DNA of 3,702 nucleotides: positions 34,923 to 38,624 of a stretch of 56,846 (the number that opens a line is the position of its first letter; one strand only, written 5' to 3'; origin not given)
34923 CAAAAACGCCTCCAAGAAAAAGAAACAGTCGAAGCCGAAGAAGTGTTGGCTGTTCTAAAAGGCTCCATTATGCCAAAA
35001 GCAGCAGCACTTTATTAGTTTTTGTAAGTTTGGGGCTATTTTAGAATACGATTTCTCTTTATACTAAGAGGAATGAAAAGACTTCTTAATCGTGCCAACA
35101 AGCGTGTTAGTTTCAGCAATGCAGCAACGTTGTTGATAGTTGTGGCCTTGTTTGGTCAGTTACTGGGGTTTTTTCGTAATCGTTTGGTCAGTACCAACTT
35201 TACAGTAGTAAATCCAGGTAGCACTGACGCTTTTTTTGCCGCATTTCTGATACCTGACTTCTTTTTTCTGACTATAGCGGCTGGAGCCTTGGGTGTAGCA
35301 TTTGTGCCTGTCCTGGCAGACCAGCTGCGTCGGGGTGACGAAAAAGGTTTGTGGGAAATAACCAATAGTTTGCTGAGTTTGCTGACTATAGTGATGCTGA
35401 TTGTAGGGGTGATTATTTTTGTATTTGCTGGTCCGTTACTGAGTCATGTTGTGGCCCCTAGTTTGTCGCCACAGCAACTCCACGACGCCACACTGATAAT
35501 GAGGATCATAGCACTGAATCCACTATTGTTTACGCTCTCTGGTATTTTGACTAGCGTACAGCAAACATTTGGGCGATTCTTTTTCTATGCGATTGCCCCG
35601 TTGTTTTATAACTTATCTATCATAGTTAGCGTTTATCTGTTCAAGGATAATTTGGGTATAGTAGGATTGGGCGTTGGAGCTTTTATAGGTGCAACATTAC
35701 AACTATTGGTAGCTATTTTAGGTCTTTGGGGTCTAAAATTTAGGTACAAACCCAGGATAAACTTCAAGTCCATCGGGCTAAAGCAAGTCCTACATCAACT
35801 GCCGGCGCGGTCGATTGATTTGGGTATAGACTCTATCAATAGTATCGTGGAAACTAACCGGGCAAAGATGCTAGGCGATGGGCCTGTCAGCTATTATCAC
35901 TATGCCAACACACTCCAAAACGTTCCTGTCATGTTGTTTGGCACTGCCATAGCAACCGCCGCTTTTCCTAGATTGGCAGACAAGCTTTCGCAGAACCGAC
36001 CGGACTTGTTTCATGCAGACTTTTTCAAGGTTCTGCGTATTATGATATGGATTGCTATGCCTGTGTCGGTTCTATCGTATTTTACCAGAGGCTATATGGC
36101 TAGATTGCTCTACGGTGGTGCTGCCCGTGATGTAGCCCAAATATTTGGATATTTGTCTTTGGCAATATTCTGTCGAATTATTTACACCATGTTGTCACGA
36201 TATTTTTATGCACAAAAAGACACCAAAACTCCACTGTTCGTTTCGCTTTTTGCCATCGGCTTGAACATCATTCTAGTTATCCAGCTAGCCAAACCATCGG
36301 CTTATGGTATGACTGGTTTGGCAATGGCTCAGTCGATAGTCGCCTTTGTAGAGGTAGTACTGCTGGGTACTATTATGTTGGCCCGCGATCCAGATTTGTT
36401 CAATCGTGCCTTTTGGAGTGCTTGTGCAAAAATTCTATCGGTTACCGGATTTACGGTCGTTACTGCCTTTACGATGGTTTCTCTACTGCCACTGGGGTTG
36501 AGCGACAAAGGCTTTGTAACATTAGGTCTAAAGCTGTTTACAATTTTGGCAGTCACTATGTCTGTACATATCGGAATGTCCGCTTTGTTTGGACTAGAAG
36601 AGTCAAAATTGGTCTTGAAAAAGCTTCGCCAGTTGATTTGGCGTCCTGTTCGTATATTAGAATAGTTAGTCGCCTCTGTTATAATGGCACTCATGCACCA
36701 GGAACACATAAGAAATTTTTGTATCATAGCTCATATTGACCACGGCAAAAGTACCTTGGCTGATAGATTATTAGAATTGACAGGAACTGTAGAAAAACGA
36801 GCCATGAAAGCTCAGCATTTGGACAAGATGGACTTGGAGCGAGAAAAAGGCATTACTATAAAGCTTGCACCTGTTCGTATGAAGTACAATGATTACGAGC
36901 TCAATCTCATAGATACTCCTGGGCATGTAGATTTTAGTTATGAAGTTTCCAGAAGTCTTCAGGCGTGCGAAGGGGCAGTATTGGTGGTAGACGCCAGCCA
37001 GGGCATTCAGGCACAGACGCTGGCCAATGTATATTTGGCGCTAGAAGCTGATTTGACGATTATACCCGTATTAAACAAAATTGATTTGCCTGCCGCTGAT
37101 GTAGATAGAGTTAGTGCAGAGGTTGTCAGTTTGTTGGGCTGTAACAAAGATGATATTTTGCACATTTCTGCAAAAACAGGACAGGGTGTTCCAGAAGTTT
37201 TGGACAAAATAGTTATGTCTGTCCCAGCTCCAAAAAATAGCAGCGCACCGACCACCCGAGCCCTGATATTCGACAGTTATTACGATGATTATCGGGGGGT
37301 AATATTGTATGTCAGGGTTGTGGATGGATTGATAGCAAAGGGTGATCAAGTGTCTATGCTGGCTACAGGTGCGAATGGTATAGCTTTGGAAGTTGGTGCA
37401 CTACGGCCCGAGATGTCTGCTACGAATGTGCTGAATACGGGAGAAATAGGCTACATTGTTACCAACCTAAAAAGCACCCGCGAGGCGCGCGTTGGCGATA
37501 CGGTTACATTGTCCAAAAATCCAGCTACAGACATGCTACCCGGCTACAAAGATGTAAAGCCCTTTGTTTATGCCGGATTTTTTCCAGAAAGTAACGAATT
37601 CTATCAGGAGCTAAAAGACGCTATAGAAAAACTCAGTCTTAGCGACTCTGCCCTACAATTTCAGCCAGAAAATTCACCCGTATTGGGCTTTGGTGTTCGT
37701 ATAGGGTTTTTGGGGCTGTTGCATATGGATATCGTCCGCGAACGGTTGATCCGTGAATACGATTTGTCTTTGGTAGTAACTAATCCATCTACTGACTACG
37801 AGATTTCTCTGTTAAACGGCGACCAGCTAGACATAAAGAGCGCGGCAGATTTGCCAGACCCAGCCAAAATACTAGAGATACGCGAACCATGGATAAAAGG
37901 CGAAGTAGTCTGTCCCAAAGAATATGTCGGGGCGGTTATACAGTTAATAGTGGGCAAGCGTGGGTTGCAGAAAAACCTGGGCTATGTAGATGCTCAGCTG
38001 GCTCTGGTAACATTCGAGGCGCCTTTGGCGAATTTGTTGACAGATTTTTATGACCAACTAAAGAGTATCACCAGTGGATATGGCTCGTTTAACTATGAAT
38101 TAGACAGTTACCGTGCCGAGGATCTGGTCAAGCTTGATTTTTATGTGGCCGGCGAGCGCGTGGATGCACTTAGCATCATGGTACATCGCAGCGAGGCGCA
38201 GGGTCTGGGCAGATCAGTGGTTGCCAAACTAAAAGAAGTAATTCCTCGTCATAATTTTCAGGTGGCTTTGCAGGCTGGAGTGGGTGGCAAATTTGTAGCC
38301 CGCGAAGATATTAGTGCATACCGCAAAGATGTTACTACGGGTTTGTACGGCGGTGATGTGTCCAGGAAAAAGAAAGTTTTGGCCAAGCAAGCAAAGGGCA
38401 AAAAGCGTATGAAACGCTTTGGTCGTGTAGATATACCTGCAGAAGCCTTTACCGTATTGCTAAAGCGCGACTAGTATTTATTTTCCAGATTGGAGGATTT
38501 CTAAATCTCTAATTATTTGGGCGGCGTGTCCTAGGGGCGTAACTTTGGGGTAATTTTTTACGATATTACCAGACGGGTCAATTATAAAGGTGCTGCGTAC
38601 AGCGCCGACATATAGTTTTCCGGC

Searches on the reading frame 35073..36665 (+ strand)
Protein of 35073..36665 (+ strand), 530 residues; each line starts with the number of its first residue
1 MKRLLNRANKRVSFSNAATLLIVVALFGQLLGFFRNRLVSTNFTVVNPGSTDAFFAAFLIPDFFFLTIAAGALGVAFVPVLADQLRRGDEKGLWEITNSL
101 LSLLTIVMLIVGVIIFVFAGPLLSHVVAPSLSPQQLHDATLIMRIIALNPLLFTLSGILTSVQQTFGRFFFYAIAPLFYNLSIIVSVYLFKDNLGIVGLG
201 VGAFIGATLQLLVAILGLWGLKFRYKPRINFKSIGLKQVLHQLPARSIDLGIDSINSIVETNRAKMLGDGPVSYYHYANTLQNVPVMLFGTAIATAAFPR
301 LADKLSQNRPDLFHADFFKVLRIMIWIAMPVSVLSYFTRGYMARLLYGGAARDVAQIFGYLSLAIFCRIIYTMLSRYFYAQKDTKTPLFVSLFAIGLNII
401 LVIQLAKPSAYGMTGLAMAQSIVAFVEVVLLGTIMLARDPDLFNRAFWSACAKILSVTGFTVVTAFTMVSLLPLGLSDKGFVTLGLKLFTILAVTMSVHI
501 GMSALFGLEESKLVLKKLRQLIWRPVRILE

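Call 49: search_protein_families(library=pfam, proteins=[window:35073-36665:+], max_evalue=0.001)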
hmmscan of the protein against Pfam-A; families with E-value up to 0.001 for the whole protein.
window:35073-36665:+ (530 aa): 3 families
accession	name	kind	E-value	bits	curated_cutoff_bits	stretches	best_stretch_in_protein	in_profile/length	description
PF03023.19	MurJ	-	3.5e-67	227.4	27.4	1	51-465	11-428/451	Lipid II flippase MurJ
PF01554.23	MatE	-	1.8e-12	47.7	24.9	1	266-401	22-158/161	MatE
PF13440.11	Polysacc_synt_3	-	4.6e-10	39.7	23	1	99-349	45-286/293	Polysaccharide biosynthesis protein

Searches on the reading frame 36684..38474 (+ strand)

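Call 49: search_protein_families(library=pfam, proteins=[window:36684-38474:+], max_evalue=0.001)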
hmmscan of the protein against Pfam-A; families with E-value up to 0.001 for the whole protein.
window:36684-38474:+ (596 aa): 5 families
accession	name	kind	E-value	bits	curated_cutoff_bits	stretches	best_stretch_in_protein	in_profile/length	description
PF00009.33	GTP_EFTU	-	7.3e-58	195.7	26.5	1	8-181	2-187/188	Elongation factor Tu GTP binding domain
PF06421.17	LepA_C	-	1.6e-41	141.2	29.7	1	488-594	1-107/107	GTP-binding protein LepA C-terminus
PF00679.30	EFG_C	-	3.2e-19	69.2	27.9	1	399-480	2-82/89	Elongation factor G C-terminus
PF03144.31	GTP_EFTU_D2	-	1e-08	35.9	30.3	1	205-275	1-73/73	Elongation factor Tu domain 2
PF01926.29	MMR_HSR1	-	8.4e-07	29.5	21.9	1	18-132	8-113/113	50S ribosome-binding GTPase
